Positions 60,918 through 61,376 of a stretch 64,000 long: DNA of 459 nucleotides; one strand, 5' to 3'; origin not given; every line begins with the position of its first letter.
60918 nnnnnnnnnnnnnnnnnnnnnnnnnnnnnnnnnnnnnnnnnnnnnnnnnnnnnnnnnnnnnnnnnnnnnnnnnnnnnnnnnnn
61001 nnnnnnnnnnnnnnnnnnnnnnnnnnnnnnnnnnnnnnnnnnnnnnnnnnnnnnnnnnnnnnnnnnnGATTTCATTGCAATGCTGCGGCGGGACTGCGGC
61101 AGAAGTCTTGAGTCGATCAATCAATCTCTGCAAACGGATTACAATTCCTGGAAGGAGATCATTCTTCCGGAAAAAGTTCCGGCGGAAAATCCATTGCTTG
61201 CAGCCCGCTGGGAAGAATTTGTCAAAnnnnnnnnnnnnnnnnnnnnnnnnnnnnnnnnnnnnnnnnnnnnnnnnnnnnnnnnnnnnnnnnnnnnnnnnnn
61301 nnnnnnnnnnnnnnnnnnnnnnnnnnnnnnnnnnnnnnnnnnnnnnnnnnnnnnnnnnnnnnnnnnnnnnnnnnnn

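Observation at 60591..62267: Eight-fold repeat domain (~560 aa) inserted in the first periplasmic loop of the MalG-like permease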

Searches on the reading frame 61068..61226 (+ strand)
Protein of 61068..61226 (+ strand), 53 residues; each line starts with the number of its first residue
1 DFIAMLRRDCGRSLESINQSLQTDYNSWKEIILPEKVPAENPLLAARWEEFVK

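Call 36: search_solved_structures(query=A2, max_evalue=10, show_alignments=4)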
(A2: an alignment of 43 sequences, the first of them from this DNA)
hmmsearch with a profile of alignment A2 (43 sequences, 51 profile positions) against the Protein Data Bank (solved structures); distinct sequences matched with E-value up to 10: 46.
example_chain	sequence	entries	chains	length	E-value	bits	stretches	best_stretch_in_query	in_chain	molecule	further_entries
6y2k_A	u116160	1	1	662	1.3e-07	35.1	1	2-35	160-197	beta-galactosidase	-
6ptm_A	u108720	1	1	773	2.6e-07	34.1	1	1-34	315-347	Uncharacterized protein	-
4oif_A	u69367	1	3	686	3.8e-07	33.6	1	1-51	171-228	Beta-galactosidase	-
5dfa_A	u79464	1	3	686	3.9e-07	33.6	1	1-51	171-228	Beta-galactosidase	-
6lvw_A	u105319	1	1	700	5.1e-07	33.2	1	1-41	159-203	Beta-galactosidase Bga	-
1kwg_A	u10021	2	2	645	7e-07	32.7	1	2-43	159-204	BETA-GALACTOSIDASE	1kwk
3voc_A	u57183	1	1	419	8e-07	32.5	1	2-35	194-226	Beta/alpha-amylase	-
3tts_A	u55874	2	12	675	2.3e-05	27.9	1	1-37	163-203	Beta-galactosidase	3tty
7vkx_A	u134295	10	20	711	3.1e-05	27.5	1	2-35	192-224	beta-1,2-glucosyltransferase | Beta-galactosidase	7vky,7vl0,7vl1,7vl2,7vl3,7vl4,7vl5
7vkw_A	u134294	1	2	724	3.1e-05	27.4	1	2-35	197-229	beta-1,2-glucosyltransferase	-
7x87_A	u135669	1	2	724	3.1e-05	27.4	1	2-35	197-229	Beta-galactosidase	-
7vkz_A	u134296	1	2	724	3.2e-05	27.4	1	2-35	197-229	beta-1,2-glucosyltransferase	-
9ta3_A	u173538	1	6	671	4.6e-05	26.9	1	2-50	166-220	Beta-galactosidase LacZ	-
4bq4_A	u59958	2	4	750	8.5e-05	26.1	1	2-35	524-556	B-AGARASE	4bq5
4bq2_A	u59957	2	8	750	8.5e-05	26.1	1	2-35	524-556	B-AGARASE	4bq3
5gsm_A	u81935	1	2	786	0.00039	23.9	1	2-50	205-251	Exo-beta-D-glucosaminidase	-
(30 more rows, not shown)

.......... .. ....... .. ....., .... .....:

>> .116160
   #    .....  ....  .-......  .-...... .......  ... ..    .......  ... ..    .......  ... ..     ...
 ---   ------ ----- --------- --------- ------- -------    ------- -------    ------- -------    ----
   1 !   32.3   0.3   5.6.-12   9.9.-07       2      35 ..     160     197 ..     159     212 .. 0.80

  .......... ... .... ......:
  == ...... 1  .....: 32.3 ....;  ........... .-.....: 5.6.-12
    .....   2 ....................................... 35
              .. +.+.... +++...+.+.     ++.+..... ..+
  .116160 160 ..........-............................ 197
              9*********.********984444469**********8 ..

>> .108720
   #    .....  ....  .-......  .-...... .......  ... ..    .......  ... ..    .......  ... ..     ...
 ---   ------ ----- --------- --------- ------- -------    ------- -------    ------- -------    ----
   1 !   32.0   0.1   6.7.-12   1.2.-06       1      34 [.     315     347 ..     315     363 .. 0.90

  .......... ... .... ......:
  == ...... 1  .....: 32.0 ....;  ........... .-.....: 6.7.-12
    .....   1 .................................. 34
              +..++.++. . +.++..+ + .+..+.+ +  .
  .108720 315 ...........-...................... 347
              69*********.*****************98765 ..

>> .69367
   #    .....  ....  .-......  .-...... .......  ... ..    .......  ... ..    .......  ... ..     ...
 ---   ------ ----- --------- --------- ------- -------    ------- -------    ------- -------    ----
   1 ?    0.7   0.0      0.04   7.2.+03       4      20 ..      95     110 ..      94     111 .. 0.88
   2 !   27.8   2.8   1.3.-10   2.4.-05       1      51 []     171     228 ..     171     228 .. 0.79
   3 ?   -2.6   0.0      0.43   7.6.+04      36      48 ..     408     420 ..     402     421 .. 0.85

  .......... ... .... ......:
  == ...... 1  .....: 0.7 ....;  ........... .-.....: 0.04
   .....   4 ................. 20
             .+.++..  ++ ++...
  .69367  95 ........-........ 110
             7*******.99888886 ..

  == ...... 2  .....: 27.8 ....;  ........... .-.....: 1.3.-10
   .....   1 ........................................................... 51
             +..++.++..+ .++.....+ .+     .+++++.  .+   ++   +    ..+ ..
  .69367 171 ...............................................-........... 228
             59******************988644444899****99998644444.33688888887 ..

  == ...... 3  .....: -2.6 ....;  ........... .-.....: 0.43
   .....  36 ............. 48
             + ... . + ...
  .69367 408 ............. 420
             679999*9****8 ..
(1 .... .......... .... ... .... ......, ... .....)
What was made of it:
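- Closest known: GH42 beta-galactosidases and related. Same: In 4oif the whole unit aligns, including the DWxxFV helix (call 36).
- The unit profile hits 6y2k, 4oif (residues 171-228, the whole unit including DWxxFV), 1kwg, 3voc, 4bq4 and 5gsm (205-251) (call 36).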

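Call 41: find_homologous_proteins(query=A2, max_evalue=0.001)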
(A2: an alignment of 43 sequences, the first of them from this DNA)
Query A2 (43 sequences) (53 aa, profile of the alignment): 1 proteins with E <= 0.001 among 34 candidates.
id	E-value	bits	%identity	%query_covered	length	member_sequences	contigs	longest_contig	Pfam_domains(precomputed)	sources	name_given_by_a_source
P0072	3.5e-11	61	38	25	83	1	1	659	-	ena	-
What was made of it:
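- Tried and rejected: A word-indexed protein search with the short unit profile collected only 34 candidates and was uninformative (call 41).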

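Call 47: search_protein_representatives(alignment_id=A2)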
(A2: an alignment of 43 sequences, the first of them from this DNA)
Query: 43 sequences, 51 profile positions. Proteins with E-value up to 0.001 (for the whole library): 2465; up to 1e-10: 323; up to 1e-30: 65. The best 150 are listed.
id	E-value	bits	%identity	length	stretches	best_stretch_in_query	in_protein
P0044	2.1e-77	271.4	-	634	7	1-51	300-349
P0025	3.3e-71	251.5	-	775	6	1-51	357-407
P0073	1.3e-61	220.8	-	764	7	1-50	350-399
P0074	6.4e-60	215.4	-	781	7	1-51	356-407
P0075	6.7e-59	212.1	-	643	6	2-51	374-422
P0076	9.4e-58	208.5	-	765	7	1-51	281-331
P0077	6.2e-57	205.8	-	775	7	2-51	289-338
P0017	1.1e-54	198.6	-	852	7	1-51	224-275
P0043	2.0e-51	188.2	-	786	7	1-51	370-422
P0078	1.1e-49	182.6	-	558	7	1-51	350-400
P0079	1.6e-49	182.1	-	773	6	2-51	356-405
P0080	2.8e-47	174.9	-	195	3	2-51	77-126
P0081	4.5e-46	171.1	-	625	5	4-51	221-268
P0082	5.0e-46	170.9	-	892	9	1-40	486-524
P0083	7.0e-46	170.5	-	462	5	1-51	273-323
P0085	3.2e-43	161.9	-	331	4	1-51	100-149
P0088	5.5e-42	158.0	-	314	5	2-51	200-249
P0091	1.5e-40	153.4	-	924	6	5-51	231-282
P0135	2.0e-29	117.8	-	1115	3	2-50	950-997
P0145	2.8e-28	114.1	-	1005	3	2-50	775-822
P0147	4.2e-28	113.5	-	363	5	1-50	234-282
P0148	7.0e-28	112.8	-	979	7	3-50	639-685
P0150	1.2e-27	112.1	-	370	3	1-50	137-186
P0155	8.1e-27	109.4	-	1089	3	1-51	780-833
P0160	3.4e-25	104.2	-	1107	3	2-51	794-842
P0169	9.1e-24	99.7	-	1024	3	2-51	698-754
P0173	1.9e-23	98.6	-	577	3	2-50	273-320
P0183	5.0e-22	94.1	-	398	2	2-50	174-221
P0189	1.2e-21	92.9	-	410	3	1-51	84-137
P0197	2.3e-21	92.0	-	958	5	2-51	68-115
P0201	5.1e-21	90.9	-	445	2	2-50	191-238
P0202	5.5e-21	90.7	-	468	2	2-51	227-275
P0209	3.4e-20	88.2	-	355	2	2-51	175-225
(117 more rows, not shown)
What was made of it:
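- Tried and rejected: The exhaustive representative search replaced it (call 47).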

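Call 49: search_protein_families(library=pfam, proteins=[P0135, P0145, P0155, P0160, P0169, P0148, P0082, P0091, P0197], max_evalue=0.001)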
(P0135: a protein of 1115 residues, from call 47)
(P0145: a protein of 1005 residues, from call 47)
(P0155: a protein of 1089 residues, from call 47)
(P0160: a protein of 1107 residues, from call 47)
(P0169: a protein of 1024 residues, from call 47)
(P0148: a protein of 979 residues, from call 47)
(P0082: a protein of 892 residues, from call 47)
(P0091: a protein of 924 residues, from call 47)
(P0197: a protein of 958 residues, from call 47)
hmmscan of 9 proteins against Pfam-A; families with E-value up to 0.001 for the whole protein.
P0135 (1115 aa): 2 families
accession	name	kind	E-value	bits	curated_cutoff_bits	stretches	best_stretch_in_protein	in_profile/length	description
PF09684.15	Tail_P2_I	-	4e-12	46.6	20.6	1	577-636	26-86/139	Phage tail protein (Tail_P2_I)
PF02449.21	Glyco_hydro_42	-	2.8e-11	43.8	21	1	946-1001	150-212/376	Beta-galactosidase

P0145 (1005 aa): 3 families
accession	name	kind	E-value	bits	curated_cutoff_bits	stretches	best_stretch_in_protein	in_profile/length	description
PF09684.15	Tail_P2_I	-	5.5e-10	39.7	20.6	1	533-619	2-86/139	Phage tail protein (Tail_P2_I)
PF02449.21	Glyco_hydro_42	-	6.9e-07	29.4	21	0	774-797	153-176/376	Beta-galactosidase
PF01373.23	Glyco_hydro_14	-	0.00022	20.7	27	0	774-798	189-213/402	Glycosyl hydrolase family 14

P0155 (1089 aa): 2 families
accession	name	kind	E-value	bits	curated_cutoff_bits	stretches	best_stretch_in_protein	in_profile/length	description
PF02449.21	Glyco_hydro_42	-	6.4e-14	52.5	21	1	779-841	152-217/376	Beta-galactosidase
PF09684.15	Tail_P2_I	-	2.2e-07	31.3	20.6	1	593-657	21-86/139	Phage tail protein (Tail_P2_I)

P0160 (1107 aa): 2 families
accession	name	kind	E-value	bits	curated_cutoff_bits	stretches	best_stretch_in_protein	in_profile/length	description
PF09684.15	Tail_P2_I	-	3.8e-10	40.2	20.6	1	606-690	19-104/139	Phage tail protein (Tail_P2_I)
PF02449.21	Glyco_hydro_42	-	8.3e-08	32.4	21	0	865-922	148-212/376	Beta-galactosidase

P0169 (1024 aa): 2 families
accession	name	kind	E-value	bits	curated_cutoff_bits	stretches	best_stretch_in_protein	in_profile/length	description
PF09684.15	Tail_P2_I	-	2.1e-08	34.6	20.6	1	540-623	5-86/139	Phage tail protein (Tail_P2_I)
PF02449.21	Glyco_hydro_42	-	3.5e-08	33.7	21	0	839-903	143-210/376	Beta-galactosidase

P0148 (979 aa): 2 families
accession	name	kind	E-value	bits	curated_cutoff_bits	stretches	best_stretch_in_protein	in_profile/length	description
PF00528.27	BPD_transp_1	-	4.2e-16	59.6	26.4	1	805-972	11-181/184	Binding-protein-dependent transport system inner membrane component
PF02449.21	Glyco_hydro_42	-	1.1e-14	55.1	21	0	275-354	130-211/376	Beta-galactosidase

P0082 (892 aa): 2 families
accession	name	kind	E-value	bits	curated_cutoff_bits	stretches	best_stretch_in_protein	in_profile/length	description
PF00528.27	BPD_transp_1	-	1e-11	45.3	26.4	1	725-886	21-182/184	Binding-protein-dependent transport system inner membrane component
PF02449.21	Glyco_hydro_42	-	0.0003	20.7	21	0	615-651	151-192/376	Beta-galactosidase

P0091 (924 aa): 1 family
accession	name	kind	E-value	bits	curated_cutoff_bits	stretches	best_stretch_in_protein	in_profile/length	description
PF00528.27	BPD_transp_1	-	3.4e-10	40.4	26.4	1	750-917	10-181/184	Binding-protein-dependent transport system inner membrane component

P0197 (958 aa): 1 family
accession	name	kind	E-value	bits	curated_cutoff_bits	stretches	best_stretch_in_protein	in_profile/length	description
PF00528.27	BPD_transp_1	-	1.8e-08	34.7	26.4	1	787-950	12-180/184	Binding-protein-dependent transport system inner membrane component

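Call 53: search_protein_families(library=pfam, proteins=[P0173, P0202, P0201, P0189, P0183, P0150, P0147, P0209, P0085, P0088], max_evalue=0.001)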
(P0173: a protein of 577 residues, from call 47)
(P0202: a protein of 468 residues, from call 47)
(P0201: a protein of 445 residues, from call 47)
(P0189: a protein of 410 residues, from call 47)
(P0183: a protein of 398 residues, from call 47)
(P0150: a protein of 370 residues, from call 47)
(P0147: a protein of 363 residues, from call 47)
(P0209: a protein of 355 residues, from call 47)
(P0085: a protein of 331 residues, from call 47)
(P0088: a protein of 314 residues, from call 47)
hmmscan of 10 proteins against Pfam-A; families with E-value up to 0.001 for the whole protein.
P0173 (577 aa): 1 family
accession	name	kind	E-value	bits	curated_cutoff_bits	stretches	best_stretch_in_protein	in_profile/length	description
PF02449.21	Glyco_hydro_42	-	0.00022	21.1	21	0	122-161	148-188/376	Beta-galactosidase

P0202 (468 aa): 2 families
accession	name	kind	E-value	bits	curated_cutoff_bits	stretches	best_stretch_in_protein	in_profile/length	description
PF09684.15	Tail_P2_I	-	2.9e-08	34.1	20.6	1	21-82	24-86/139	Phage tail protein (Tail_P2_I)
PF02449.21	Glyco_hydro_42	-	2.2e-07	31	21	0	286-337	151-209/376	Beta-galactosidase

P0201 (445 aa): 2 families
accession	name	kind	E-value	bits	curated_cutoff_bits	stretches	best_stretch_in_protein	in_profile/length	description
PF09684.15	Tail_P2_I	-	2.5e-09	37.6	20.6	1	50-109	26-86/139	Phage tail protein (Tail_P2_I)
PF02449.21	Glyco_hydro_42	-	8.5e-09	35.7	21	1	188-244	151-214/376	Beta-galactosidase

P0189 (410 aa): 1 family
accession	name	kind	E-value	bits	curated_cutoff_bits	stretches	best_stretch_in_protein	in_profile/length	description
PF02449.21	Glyco_hydro_42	-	1e-07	32.1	21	1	234-289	154-210/376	Beta-galactosidase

P0183 (398 aa): 2 families
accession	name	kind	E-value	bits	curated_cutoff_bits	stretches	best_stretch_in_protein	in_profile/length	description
PF02449.21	Glyco_hydro_42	-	8.4e-11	42.3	21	2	171-223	151-210/376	Beta-galactosidase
PF09684.15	Tail_P2_I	-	8.5e-08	32.6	20.6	1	43-114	14-86/139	Phage tail protein (Tail_P2_I)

P0150 (370 aa): 1 family
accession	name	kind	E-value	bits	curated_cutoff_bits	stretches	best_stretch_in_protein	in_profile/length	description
PF02449.21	Glyco_hydro_42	-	2.7e-07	30.7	21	0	129-184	145-206/376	Beta-galactosidase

P0147 (363 aa): 1 family
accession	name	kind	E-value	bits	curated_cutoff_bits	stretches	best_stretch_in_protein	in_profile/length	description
PF02449.21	Glyco_hydro_42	-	1.9e-09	37.8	21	1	233-284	152-210/376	Beta-galactosidase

P0209 (355 aa): 1 family
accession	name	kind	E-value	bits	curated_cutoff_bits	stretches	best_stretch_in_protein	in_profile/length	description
PF02449.21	Glyco_hydro_42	-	5.6e-10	39.6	21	1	157-248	136-234/376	Beta-galactosidase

P0085 (331 aa): 1 family
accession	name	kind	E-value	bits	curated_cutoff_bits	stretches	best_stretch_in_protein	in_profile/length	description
PF02449.21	Glyco_hydro_42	-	1e-15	58.4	21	2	98-153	151-213/376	Beta-galactosidase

P0088 (314 aa): 1 family
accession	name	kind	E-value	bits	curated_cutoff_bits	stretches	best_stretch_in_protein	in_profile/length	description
PF02449.21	Glyco_hydro_42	-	1.8e-12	47.8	21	1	192-251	146-211/376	Beta-galactosidase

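Call 64: find_related_loci(query=P0155, collection=viral_contigs, flank=8000)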
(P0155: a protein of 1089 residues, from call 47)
Query P0155 (1089 aa) in viral_contigs; peptide patterns used: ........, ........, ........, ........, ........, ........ (x = any residue, [..] = any of these).
1 stretches matched a pattern, but none encodes a relative of the query by tblastn (E <= 1e-3).
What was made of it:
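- Tried and rejected: A single-sequence scan of viral contigs with a Tail_P2_I protein found nothing (call 64).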

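Call 66: find_related_loci(query=A3, collection=viral_contigs, flank=10000)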
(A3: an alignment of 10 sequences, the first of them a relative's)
Query A3 (1089 aa) in viral_contigs; peptide patterns used: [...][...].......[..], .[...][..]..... (x = any residue, [..] = any of these).
130 stretches matched a pattern; 8 encode a relative of the query (tblastn E <= 1e-3); 8 distinct loci.
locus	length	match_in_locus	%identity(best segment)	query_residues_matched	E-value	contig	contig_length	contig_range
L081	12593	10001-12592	42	1-961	0e+0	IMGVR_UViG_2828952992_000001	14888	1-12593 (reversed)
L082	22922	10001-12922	42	1-1089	0e+0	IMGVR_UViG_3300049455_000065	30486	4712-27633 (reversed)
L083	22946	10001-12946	37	2-1071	1e-156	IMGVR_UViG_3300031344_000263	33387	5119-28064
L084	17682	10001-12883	39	2-1068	2e-135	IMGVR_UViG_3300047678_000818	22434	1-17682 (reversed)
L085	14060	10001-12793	36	2-1089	2e-129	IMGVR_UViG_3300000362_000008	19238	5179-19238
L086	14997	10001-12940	36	2-1071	5e-149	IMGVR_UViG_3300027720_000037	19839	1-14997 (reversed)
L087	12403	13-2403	34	75-1084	1e-97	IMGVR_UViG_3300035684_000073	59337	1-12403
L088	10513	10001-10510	40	1-193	6e-35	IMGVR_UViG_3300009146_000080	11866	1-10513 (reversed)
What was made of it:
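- Tried and rejected: The alignment-based scan worked (call 66).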

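Call 68: search_protein_families(library=pfam, proteins=[L082:41-2308:+, L082:2828-3562:+, L082:3794-4849:+, L082:4898-5611:+, L082:5619-7262:+, L082:7278-7676:+, L082:7685-9994:+, L082:10001-12928:+, L082:12942-14393:+, L082:14393-15838:+], max_evalue=0.001)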
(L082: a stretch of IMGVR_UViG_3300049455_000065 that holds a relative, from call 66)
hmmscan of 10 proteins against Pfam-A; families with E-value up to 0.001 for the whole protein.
L082:41-2308:+ (756 aa): 1 family
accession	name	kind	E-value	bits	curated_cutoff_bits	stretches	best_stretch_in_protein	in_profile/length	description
PF17482.7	Phage_sheath_1C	-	2.5e-06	27.9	26.9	1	640-743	2-100/104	Phage tail sheath C-terminal domain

L082:2828-3562:+ (245 aa): 1 family
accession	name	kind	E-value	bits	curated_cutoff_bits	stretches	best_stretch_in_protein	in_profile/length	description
PF19266.4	CIS_tube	-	6.8e-26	91.3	27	1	7-165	2-153/158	Contractile injection system tube protein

L082:3794-4849:+ (352 aa): 1 family
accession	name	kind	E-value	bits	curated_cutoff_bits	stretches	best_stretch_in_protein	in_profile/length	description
PF05954.17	Phage_GPD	-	1.1e-08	35.1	30.1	1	71-332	31-301/305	Phage tail baseplate hub (GPD)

L082:4898-5611:+ (238 aa): 2 families
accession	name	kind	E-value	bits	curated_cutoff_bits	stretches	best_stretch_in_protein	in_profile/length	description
PF04717.18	Phage_base_V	-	1e-25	90.3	23.8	1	27-104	1-75/75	Type VI secretion system/phage-baseplate injector OB domain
PF20093.5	DUF6484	-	0.00069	20.7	27.6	0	80-101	38-59/61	Domain of unknown function (DUF6484)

L082:5619-7262:+ (548 aa): 0 families

L082:7278-7676:+ (133 aa): 1 family
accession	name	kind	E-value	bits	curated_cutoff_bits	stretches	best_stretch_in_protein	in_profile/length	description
PF04965.19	GPW_gp25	-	5.3e-23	81.1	27.2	1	29-119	2-95/96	Baseplate wedge protein gp25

L082:7685-9994:+ (770 aa): 1 family
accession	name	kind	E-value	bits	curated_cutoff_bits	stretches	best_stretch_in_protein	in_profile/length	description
PF04865.19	Baseplate_J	-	3.3e-09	36.9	21.1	1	472-652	72-238/255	Baseplate J-like protein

L082:10001-12928:+ (976 aa): 2 families
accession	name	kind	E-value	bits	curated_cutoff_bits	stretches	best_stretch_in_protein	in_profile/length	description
PF09684.15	Tail_P2_I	-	8e-09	35.9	20.6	1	627-696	17-87/139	Phage tail protein (Tail_P2_I)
PF02449.21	Glyco_hydro_42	-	0.00094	19.1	21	0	812-864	153-212/376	Beta-galactosidase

L082:12942-14393:+ (484 aa): 0 families

L082:14393-15838:+ (482 aa): 0 families
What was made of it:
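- Closest known: Baseplate wedge proteins of contractile injection systems with a Tail_P2_I domain. Same: They carry 2-3 tandem copies of the same unit as an autonomous module outside any glycosidase (calls 47, 49, 53, 68).
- The same unit is used in a structural baseplate wedge protein of contractile injection systems (calls 49, 53, 68). The same unit occurs in a baseplate wedge protein, where a scaffolding role is at least as plausible (call 68).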
